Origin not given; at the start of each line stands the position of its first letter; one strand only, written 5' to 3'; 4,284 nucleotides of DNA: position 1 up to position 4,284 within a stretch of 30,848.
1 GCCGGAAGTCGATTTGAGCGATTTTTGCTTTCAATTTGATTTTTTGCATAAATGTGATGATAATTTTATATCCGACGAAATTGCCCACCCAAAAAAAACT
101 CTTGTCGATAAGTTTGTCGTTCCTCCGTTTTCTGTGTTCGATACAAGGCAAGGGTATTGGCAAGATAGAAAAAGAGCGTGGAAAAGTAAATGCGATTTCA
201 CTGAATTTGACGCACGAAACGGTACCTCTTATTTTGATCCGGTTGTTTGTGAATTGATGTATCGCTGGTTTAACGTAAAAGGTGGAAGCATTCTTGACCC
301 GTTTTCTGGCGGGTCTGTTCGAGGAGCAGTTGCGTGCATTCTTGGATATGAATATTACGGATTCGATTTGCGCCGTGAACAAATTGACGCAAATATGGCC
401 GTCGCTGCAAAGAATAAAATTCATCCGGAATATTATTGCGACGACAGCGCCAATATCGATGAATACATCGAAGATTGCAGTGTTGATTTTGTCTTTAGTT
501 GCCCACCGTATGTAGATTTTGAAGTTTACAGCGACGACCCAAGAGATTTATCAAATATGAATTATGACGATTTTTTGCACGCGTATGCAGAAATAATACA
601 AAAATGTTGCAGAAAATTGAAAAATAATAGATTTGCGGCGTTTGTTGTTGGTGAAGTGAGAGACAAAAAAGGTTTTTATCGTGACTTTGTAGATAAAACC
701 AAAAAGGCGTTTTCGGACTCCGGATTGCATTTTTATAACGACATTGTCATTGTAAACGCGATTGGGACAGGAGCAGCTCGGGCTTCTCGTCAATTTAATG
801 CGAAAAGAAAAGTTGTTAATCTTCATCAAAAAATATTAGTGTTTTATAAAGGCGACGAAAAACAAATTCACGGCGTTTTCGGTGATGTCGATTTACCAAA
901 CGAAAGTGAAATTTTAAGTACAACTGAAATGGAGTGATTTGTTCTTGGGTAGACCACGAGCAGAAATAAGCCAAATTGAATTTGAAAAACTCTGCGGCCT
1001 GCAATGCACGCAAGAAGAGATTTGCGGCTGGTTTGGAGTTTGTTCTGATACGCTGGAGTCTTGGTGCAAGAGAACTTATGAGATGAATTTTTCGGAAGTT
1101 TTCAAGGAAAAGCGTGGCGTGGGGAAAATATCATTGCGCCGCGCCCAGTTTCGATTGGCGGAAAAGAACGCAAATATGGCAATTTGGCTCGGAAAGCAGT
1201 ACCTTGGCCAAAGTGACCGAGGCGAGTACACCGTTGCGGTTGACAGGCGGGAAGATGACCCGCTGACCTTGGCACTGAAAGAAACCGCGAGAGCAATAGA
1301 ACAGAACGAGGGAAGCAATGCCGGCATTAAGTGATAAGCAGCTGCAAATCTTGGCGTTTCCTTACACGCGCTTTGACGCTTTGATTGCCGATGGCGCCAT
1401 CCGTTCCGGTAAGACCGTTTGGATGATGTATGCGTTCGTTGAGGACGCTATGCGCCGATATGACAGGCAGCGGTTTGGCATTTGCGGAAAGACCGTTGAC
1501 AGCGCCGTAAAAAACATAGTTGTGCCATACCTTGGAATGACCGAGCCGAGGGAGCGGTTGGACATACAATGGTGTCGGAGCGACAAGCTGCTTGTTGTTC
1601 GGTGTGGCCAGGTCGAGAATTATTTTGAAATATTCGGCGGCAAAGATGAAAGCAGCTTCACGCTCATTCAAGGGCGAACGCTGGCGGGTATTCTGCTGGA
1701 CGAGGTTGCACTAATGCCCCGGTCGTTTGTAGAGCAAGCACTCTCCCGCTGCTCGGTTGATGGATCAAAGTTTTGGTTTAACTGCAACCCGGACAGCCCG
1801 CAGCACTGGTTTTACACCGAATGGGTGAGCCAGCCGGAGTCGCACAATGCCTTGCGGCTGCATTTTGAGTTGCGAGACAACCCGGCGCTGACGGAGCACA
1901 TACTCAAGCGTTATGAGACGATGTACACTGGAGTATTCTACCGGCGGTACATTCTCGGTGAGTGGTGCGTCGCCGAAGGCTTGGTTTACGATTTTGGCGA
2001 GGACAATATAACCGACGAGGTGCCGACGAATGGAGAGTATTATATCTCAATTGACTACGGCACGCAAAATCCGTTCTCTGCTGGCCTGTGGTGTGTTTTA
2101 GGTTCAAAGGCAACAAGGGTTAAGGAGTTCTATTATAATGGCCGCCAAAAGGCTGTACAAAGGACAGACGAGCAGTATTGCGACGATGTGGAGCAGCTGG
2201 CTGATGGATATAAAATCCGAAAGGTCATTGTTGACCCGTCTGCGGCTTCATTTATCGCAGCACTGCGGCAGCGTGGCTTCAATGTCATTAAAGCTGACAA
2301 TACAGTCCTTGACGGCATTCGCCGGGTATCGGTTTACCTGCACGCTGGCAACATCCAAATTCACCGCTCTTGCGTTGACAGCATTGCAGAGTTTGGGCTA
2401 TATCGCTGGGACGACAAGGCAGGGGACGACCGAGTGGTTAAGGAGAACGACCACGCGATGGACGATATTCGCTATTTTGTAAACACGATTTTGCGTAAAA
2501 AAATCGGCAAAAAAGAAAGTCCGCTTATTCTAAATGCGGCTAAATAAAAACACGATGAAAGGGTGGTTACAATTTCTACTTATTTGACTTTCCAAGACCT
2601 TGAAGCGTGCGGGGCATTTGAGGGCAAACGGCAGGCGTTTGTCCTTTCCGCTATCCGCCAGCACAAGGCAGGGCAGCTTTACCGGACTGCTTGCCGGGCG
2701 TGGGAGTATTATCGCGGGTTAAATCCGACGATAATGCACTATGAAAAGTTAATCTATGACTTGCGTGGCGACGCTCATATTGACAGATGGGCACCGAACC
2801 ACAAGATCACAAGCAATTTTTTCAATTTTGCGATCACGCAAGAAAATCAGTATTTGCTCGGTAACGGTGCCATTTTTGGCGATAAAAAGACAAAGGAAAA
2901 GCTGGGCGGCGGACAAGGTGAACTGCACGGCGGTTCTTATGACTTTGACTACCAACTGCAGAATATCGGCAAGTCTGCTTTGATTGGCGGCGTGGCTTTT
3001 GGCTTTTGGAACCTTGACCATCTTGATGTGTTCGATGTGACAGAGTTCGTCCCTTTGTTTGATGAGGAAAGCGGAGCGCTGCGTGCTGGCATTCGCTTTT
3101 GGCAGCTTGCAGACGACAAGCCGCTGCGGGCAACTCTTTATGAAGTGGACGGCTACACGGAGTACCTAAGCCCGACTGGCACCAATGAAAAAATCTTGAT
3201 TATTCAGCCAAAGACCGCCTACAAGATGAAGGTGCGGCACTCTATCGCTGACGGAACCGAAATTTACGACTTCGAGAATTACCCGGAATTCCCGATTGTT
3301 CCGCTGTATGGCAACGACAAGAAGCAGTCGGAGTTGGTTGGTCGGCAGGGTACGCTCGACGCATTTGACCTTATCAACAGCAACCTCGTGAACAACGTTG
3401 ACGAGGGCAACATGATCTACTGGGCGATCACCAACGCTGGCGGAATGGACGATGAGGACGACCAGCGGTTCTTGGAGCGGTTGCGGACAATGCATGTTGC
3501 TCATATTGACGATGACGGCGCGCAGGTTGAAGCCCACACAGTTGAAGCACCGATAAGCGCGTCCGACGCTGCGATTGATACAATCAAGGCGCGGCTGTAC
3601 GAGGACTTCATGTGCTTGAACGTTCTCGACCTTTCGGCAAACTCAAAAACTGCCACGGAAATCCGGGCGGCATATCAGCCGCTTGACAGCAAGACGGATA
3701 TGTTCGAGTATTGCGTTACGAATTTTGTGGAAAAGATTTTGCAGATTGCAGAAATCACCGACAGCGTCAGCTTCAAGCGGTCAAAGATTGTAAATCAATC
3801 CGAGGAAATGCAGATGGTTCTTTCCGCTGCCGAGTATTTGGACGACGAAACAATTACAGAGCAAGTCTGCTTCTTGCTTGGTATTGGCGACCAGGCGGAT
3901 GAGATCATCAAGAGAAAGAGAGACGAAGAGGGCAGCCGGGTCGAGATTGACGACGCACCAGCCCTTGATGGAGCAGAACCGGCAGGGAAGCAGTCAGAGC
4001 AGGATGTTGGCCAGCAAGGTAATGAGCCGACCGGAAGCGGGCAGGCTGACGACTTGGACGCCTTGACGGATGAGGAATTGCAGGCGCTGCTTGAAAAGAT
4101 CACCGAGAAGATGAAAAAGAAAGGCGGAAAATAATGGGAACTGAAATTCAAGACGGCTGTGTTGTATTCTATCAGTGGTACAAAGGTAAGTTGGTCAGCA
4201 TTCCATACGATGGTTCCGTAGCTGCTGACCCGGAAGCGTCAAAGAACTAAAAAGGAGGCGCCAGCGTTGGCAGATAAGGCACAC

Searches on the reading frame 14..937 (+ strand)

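Call 13: search_protein_families(library=phrogs, proteins=[window:14-937:+], max_evalue=0.01)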
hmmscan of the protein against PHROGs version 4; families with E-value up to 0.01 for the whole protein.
window:14-937:+ (307 aa): 6 families
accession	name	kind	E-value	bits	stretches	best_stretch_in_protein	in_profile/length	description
phrog_12517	-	unknown function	5.3e-93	312.7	1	21-287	21-309/316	-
phrog_498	-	other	9.2e-83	279.8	2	68-302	356-619/633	DNA methyltransferase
phrog_18146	-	other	5.2e-06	26.6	1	79-119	59-99/452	DNA methyltransferase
phrog_15396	-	DNA, RNA and nucleotide metabolism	1e-05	26.5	1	27-57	161-191/258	ParB-like partition nuclease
phrog_6025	-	other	2.1e-05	25.2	1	144-248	18-110/192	DNA methyltransferase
phrog_67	-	other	0.00015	22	1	139-281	125-246/743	DNA methyltransferase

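Call 14: search_protein_families(library=pfam, proteins=[window:14-937:+], max_evalue=0.01)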
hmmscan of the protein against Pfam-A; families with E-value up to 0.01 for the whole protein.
window:14-937:+ (307 aa): 1 family
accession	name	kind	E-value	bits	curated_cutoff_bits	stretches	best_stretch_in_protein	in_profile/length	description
PF01555.25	N6_N4_Mtase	-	4.8e-11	43.5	26.7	1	157-283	1-110/221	DNA methylase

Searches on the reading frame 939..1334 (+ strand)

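Call 13: search_protein_families(library=phrogs, proteins=[window:939-1334:+], max_evalue=0.01)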
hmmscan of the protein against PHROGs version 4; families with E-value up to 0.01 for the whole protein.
window:939-1334:+ (131 aa): 2 families
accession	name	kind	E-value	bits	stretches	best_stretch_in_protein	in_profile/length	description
phrog_309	-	head and packaging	5.1e-06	27.7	1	13-74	147-206/319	terminase small subunit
phrog_606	-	head and packaging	5.3e-05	24.3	1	22-106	69-145/167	terminase small subunit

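Call 14: search_protein_families(library=pfam, proteins=[window:939-1334:+], max_evalue=0.01)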
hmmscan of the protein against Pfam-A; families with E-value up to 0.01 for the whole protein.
window:939-1334:+ (131 aa): 1 family
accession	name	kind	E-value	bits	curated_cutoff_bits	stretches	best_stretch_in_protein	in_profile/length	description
PF13518.12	HTH_28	-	0.0089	16.5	25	0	24-45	14-35/52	Helix-turn-helix domain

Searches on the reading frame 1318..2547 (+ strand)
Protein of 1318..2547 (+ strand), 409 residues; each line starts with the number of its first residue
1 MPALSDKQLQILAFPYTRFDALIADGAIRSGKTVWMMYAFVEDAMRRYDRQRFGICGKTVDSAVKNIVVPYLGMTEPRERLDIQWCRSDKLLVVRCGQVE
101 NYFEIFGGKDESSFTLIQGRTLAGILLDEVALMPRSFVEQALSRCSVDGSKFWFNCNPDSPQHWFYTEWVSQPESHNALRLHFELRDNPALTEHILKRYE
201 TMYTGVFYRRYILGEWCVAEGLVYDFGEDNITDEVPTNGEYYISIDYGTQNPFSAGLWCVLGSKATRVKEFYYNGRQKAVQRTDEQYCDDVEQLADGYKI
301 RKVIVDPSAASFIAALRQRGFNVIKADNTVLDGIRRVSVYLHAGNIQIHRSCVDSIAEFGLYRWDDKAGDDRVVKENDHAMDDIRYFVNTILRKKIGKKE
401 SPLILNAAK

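Call 13: search_protein_families(library=phrogs, proteins=[window:1318-2547:+], max_evalue=0.01)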
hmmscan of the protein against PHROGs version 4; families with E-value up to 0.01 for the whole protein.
window:1318-2547:+ (409 aa): 7 families
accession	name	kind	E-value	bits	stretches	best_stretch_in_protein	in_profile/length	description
phrog_2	-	head and packaging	5.7e-47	162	1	6-397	268-597/807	terminase large subunit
phrog_10250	-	head and packaging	1.7e-39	136.9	1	200-395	2-219/228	terminase large subunit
phrog_5653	-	head and packaging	2.7e-24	87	1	214-395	1-184/199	terminase large subunit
phrog_6672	-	head and packaging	2.5e-20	73.5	1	295-397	29-135/145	terminase large subunit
phrog_3717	-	head and packaging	2.7e-07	31.3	1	150-251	156-262/277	terminase large subunit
phrog_979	-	head and packaging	0.00048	19.9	1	5-170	155-314/642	terminase large subunit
phrog_30463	-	unknown function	0.0032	19.1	0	327-387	12-69/101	-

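Call 14: search_protein_families(library=pfam, proteins=[window:1318-2547:+], max_evalue=0.01)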
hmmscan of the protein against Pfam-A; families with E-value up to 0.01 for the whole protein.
window:1318-2547:+ (409 aa): 3 families
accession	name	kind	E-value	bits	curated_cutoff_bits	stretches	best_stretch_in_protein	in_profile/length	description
PF03237.21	Terminase_6N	-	7.9e-10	39.2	22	1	26-225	4-209/215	Terminase large subunit, T4likevirus-type, N-terminal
PF17289.8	Terminase_6C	-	0.00018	22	22.6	1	271-389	26-153/155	Terminase RNaseH-like domain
PF04466.19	Terminase_3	-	0.00087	19.3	23.2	1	147-214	126-200/201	Phage terminase large subunit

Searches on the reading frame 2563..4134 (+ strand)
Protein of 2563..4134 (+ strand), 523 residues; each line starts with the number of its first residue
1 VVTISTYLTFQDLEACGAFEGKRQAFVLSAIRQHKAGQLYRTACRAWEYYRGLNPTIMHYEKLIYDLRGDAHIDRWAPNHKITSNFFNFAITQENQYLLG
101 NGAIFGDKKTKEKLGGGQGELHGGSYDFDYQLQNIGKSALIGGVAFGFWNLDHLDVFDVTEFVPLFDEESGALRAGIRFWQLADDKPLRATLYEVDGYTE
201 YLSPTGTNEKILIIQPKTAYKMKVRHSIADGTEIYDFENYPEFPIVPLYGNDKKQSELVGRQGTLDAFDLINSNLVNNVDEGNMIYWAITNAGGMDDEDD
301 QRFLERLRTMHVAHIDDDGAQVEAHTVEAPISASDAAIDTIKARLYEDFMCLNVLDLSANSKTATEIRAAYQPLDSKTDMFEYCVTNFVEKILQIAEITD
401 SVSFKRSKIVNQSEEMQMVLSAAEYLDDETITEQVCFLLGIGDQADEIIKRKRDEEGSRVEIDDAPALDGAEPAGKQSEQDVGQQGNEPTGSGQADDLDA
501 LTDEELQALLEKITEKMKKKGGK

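Call 63: find_related_loci(query=A4, collection=genome_contigs, flank=10000)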
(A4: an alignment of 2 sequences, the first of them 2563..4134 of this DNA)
Query A4 (523 aa) in genome_contigs; peptide patterns used: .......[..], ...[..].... (x = any residue, [..] = any of these).
92 stretches matched a pattern; 10 encode a relative of the query (tblastn E <= 1e-3); 10 distinct loci.
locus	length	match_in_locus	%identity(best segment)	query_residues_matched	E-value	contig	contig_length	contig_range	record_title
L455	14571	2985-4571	90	1-515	0e+0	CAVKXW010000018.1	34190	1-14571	Bacteroidaceae bacterium isolate H07688-L1_cleanbin_000003 genome assembly, contig: Spades_H07688-L1_contig_106, whole g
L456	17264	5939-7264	54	9-462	2e-160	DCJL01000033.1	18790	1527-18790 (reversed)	MAG TPA_asm: Clostridiales bacterium UBA1701 UBA1701_contig_8334, whole genome shotgun sequence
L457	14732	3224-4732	49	9-519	1e-159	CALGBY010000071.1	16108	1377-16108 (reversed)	MAG TPA_asm: uncultured Clostridia bacterium isolate SRR6425755_bin.48_CONCOCT_v1.1_MAG genome assembly, contig: ERZ1767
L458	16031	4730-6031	53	8-450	6e-153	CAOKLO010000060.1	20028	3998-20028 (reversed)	MAG TPA_asm: uncultured bacterium isolate SRR15604596_bin.20_metawrap_v1.3_MAG genome assembly, contig: NODE.3529_length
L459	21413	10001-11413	50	9-478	4e-150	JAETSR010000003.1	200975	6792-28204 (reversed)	MAG: Clostridiaceae bacterium isolate S33_Bin4 scaffold_53, whole genome shotgun sequence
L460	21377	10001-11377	50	9-473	5e-147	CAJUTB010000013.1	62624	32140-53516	MAG TPA_asm: uncultured Oscillibacter sp. isolate MGBC164430 genome assembly, contig: MGBC164430.13, whole genome shotgu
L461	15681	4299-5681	49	9-485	1e-142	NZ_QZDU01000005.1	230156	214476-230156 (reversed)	Acutalibacter sp. 1XD8-36 Scaffold5_1, whole genome shotgun sequence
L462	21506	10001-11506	46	8-515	9e-133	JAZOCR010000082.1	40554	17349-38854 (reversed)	MAG: Eubacteriales bacterium isolate T1900044755_TS20190421.MAGScoT_cleanbin_000034 SGB_2270_k141_941956, whole genome s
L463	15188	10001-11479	46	9-510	2e-131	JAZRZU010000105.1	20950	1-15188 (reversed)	MAG: Acutalibacteraceae bacterium isolate T1900044944_TS20190410.MAGScoT_cleanbin_000007 SGB_3475_k141_185285, whole gen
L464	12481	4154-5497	65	9-465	0e+0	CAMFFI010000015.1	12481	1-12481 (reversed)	MAG: uncultured bacterium isolate SRR11489785_bin.12_metaWRAP_v1.3_MAG genome assembly, contig: ERZ11466792.5395, whole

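Call 70: find_homologous_proteins(query=window:2563-4134:+, max_evalue=1e-60)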
Query window:2563-4134:+ (523 aa): 7969 proteins with E <= 1e-60 among 8000 candidates; the best 120 are listed.
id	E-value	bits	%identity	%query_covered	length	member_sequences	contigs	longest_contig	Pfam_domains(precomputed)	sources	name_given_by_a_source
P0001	0.0e+0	1162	97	100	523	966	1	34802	PF05133.20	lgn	-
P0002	0.0e+0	1111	93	100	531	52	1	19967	PF05133.20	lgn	-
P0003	0.0e+0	1070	90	99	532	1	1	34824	PF05133.20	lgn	-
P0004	2.2e-212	724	69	88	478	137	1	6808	PF05133.20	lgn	-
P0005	7.9e-212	723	69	88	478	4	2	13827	PF05133.20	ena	-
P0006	8.0e-212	723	69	88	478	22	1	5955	PF05133.20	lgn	-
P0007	4.7e-210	717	68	88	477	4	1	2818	PF05133.20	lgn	-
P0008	1.3e-208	712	70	83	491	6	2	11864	PF05133.20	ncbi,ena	-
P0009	2.2e-206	705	68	87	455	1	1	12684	PF05133.20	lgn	-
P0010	3.8e-201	687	67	86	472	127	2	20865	PF05133.20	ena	-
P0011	1.6e-196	672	65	88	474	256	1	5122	PF05133.20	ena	-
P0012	2.4e-194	665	66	87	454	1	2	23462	PF05133.20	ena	-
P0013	2.5e-194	665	66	87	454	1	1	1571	PF05133.20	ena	-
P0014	2.6e-194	665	66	87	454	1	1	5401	PF05133.20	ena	-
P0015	1.2e-193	663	66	87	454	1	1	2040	PF05133.20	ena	-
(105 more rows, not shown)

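Call 72: find_encoding_contigs(protein=P0005, flank=10000, max_places=4)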
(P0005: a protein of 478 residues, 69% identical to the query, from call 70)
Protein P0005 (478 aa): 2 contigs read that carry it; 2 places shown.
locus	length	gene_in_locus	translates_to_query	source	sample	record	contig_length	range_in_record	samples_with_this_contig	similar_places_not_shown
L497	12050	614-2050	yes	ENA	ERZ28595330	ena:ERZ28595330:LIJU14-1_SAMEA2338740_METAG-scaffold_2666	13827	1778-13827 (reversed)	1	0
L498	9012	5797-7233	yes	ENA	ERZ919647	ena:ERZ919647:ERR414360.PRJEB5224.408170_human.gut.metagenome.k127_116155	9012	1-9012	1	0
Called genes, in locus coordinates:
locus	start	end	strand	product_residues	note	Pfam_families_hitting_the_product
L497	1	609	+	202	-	?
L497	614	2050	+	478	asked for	PF05133:SPP1_portal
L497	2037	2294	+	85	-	-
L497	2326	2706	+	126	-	-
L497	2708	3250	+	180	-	-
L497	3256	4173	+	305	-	PF04233:Phage_Mu_F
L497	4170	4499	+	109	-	PF04883:HK97-gp10_like (weak)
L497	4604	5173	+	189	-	PF06810:Phage_scaffold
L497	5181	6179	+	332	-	PF17236:SU10_MCP (weak)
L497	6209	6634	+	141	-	-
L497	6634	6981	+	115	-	PF05521:Phage_HCP (faint)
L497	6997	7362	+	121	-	-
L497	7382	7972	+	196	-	-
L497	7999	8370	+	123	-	-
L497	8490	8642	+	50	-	-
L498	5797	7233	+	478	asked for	PF05133:SPP1_portal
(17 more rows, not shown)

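Call 73: find_encoding_contigs(protein=P0004, flank=10000, max_places=4)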
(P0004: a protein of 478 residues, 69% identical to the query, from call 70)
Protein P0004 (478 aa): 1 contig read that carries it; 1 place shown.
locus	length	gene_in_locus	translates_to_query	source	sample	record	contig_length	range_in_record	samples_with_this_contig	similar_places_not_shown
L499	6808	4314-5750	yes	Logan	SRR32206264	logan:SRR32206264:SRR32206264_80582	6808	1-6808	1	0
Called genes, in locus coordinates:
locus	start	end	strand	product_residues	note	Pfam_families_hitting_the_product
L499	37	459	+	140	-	-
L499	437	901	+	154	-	-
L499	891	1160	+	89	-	-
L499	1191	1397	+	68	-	-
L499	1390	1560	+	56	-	-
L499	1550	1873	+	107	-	-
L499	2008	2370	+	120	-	PF18932:DUF5681 (weak)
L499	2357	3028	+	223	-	PF01555:N6_N4_Mtase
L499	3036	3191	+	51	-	-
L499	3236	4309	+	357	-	-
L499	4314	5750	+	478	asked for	PF05133:SPP1_portal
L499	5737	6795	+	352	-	-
